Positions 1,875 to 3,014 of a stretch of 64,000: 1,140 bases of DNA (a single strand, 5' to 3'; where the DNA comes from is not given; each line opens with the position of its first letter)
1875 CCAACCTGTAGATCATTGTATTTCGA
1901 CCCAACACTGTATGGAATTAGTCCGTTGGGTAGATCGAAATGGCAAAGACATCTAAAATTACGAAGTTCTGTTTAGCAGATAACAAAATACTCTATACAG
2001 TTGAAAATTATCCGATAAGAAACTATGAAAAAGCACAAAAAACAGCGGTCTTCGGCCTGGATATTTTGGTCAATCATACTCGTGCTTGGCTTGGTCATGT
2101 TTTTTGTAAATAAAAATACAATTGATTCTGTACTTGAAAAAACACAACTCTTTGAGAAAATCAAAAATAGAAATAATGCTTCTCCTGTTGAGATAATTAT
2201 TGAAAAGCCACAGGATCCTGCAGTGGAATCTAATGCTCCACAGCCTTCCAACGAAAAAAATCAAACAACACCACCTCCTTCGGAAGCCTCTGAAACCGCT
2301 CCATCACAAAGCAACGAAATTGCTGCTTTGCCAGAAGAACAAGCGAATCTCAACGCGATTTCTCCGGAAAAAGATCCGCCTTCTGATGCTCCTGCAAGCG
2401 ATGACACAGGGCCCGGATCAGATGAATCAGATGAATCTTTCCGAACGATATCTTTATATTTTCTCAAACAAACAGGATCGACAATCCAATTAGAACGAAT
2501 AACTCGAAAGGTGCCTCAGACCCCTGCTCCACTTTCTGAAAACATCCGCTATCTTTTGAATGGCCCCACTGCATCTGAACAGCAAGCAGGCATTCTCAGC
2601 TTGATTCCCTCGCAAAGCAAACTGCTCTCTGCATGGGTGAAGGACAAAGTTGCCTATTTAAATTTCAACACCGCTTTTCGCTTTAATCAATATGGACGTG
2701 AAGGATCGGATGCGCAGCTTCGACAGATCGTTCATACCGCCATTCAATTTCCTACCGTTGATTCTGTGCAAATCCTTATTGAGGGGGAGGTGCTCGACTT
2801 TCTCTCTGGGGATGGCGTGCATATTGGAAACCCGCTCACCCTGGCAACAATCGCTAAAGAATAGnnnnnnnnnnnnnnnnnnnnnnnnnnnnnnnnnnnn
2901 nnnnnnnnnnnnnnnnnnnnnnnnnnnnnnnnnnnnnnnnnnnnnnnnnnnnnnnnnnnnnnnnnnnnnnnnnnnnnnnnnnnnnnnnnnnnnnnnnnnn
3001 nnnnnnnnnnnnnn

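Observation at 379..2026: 60-bp near-perfect direct repeat bracketing about 1.5 kb of low-coding DNA immediately upstream of the GerM-like gene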

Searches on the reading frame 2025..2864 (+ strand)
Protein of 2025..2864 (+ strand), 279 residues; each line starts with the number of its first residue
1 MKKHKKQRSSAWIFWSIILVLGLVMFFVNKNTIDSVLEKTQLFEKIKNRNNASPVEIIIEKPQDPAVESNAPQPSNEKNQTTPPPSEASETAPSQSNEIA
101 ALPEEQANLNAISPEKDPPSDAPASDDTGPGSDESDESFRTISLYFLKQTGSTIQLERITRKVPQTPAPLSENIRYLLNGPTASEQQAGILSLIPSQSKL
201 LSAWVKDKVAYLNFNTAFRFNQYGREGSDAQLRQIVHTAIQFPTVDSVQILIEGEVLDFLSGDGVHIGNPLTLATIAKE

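Call 8: search_protein_families(library=pfam, max_evalue=1, proteins=[window:2025-2864:+])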
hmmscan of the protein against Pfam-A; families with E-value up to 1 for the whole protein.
window:2025-2864:+ (279 aa): 5 families
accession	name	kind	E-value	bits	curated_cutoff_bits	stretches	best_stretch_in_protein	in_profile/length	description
PF10646.14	Germane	-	1.6e-21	77.5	23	1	144-257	2-116/117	Sporulation and spore germination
PF05831.16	GAGE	-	0.098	13.6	29.2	1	63-117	20-76/110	GAGE protein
PF24153.1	Meg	-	0.13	12.9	27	1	1-53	1-51/88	Maternally expressed gene family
PF02535.28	Zip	-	0.14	11.8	35.1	1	6-131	68-162/323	ZIP Zinc transporter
PF09889.16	DUF2116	-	0.32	11.4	26.8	1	2-27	30-55/59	Probable treble clef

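Call 12: find_encoding_contigs(protein=window:2025-2864:+, flank=6000, max_places=10)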
Protein window:2025-2864:+ (279 aa): no gene with exactly this product is on record in the collection.

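Call 13: find_homologous_proteins(query=window:2025-2864:+)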
Query window:2025-2864:+ (279 aa): 27 proteins with E <= 0.001 among 924 candidates.
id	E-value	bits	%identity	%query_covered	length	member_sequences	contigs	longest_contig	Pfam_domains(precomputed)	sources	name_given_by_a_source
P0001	1.7e-177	606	100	100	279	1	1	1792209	PF10646.15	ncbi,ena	-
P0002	1.9e-91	324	58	100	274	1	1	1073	PF10646.15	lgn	-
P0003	7.0e-59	218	45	89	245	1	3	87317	PF10646.15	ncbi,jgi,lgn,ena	-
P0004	3.2e-43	166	36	99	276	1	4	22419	PF10646.15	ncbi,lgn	ncbi:MAG: GerMN domain-containing protein [Alkalispirochaeta sp.]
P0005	7.4e-43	165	38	96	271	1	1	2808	PF10646.15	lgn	-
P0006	1.6e-41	161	36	96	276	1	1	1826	PF10646.15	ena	-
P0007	2.5e-41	160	35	96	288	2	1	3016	PF10646.15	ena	-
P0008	4.3e-41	159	35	96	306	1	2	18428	PF10646.15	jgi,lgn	jgi:spore germination protein GerM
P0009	4.8e-41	159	34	97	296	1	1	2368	PF10646.15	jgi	jgi:germination protein M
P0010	5.0e-40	156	37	100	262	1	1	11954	PF10646.15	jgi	jgi:germination protein M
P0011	2.9e-39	153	37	97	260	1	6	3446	PF10646.15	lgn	-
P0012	1.1e-37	148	36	99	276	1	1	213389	PF10646.15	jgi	-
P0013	4.0e-37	146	48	49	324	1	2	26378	PF10646.15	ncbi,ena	-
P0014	1.3e-36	145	50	48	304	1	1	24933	PF10646.15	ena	-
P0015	1.6e-36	144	34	97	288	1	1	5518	PF10646.15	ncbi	-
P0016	8.1e-36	142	37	97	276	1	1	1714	PF10646.15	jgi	jgi:hypothetical protein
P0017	2.3e-35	141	36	97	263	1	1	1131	PF10646.15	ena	-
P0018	3.2e-35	140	35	95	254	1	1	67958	PF10646.15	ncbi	-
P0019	5.3e-35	139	47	48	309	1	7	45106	PF10646.15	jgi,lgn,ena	-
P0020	8.1e-33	132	33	96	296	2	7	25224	PF10646.15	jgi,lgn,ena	jgi:germination protein M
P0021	5.4e-30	123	48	44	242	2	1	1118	PF10646.15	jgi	-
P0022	2.6e-29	121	48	48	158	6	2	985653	PF10646.15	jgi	jgi:spore germination protein GerM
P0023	2.0e-27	115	46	49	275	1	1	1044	PF10646.15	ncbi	-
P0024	1.4e-25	109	36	40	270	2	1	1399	PF10646.15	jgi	jgi:spore germination protein GerM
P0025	6.7e-24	103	32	97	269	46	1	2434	PF10646.15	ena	-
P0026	1.8e-12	66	30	51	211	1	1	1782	PF10646.15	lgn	-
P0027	2.8e-11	62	30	58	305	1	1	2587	PF10646.15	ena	-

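Call 14: find_encoding_contigs(protein=P0001, flank=6000, max_places=10)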
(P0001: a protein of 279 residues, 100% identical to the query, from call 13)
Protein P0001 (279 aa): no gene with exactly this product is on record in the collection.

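Call 15: find_encoding_contigs(protein=P0003, flank=6000, max_places=6)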
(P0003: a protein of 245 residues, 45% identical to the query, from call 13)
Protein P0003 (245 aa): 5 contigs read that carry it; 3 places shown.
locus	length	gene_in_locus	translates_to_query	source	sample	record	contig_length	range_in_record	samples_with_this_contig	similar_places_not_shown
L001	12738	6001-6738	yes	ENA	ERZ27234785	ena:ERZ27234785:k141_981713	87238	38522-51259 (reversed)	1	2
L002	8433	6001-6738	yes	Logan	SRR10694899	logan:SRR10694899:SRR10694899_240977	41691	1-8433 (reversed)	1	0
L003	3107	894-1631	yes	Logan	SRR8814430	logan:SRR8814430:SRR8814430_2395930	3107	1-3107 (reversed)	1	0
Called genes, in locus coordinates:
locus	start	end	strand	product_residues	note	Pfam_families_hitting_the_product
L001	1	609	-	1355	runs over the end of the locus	-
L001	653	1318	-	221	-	PF00702:Hydrolase, PF13419:HAD_2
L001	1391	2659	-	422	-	-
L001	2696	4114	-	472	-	PF00025:Arf (faint), PF01926:MMR_HSR1, PF02421:FeoB_N, PF04548:AIG1, PF00009:GTP_EFTU (weak), PF02421:FeoB_N, PF01926:MMR_HSR1, PF14714:KH_dom-like, +5 more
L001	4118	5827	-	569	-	PF05524:PEP-utilisers_N, PF00391:PEP-utilizers, PF02896:PEP-utilizers_C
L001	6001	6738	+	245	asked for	PF10646:Germane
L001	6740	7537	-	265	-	PF13277:YmdB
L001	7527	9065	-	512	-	PF12072:RNase_Y_N, PF13083:KH_KhpA-B (faint), PF00013:KH_1 (weak), PF01966:HD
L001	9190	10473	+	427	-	PF00291:PALP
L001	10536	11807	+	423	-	PF00155:Aminotran_1_2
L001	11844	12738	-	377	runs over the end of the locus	PF00903:Glyoxalase (faint), PF13669:Glyoxalase_4 (faint)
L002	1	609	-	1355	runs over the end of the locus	-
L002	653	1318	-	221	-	PF00702:Hydrolase, PF13419:HAD_2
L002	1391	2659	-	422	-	-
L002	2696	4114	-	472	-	PF00025:Arf (faint), PF01926:MMR_HSR1, PF02421:FeoB_N, PF04548:AIG1, PF00009:GTP_EFTU (weak), PF02421:FeoB_N, PF01926:MMR_HSR1, PF14714:KH_dom-like, +5 more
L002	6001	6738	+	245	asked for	PF10646:Germane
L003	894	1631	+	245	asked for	PF10646:Germane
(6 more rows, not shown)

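Call 19: find_encoding_contigs(protein=P0002, flank=6000, max_places=6)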
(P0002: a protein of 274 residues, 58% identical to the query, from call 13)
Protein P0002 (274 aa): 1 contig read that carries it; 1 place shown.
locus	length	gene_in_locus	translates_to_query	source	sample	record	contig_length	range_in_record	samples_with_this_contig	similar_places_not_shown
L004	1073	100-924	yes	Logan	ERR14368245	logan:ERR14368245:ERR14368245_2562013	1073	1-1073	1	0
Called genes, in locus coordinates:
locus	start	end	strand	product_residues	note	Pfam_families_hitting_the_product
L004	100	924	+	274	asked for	PF10646:Germane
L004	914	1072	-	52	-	?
